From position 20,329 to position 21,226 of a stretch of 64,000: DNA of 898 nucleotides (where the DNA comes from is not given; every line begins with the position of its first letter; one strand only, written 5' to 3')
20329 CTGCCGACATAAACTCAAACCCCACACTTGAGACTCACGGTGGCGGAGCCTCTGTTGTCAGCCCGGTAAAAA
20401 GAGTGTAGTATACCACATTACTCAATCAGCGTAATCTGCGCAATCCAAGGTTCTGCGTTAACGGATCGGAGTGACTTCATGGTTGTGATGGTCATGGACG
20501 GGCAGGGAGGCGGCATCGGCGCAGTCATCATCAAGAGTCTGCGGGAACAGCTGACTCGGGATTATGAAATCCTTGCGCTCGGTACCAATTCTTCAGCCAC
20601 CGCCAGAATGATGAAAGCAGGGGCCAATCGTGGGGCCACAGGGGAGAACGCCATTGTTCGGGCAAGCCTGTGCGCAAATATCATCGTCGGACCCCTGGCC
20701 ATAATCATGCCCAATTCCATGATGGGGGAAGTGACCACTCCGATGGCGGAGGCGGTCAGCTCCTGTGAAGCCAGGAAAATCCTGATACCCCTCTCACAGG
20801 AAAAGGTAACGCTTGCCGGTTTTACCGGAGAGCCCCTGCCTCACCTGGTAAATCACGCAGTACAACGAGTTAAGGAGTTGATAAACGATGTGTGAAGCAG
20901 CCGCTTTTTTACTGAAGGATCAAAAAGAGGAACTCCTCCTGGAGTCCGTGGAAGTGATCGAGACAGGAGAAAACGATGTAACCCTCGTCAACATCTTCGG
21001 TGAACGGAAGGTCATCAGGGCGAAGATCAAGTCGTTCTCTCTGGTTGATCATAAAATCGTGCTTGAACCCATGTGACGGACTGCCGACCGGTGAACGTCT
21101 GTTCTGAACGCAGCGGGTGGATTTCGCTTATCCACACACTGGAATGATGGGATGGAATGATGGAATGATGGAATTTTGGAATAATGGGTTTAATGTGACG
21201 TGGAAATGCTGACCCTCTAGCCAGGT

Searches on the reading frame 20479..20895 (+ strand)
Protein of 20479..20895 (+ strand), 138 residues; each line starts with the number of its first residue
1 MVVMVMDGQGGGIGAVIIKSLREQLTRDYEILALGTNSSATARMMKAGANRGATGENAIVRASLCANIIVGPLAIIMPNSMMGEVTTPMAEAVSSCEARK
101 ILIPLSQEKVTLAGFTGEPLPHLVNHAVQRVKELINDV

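Call 73: search_protein_families(library=pfam, proteins=[window:20479-20895:+], max_evalue=0.001)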
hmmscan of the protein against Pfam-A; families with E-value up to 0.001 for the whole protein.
window:20479-20895:+ (138 aa): 1 family
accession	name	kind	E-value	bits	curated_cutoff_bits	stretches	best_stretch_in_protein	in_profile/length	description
PF12953.12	DUF3842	-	1.4e-51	174.7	28.5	1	3-131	2-130/130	Domain of unknown function (DUF3842)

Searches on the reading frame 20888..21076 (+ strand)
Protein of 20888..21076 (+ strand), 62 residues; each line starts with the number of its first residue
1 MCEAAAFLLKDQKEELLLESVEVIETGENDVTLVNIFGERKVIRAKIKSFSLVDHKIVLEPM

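Call 75: search_protein_families(library=pfam, proteins=[window:20888-21076:+], max_evalue=0.01)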
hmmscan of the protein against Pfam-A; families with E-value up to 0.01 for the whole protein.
window:20888-21076:+ (62 aa): 1 family
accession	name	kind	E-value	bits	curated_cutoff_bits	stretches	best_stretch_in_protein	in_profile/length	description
PF10133.14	CooT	-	5.4e-21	75.1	27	1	1-60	1-60/60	CO dehydrogenase accessory protein CooT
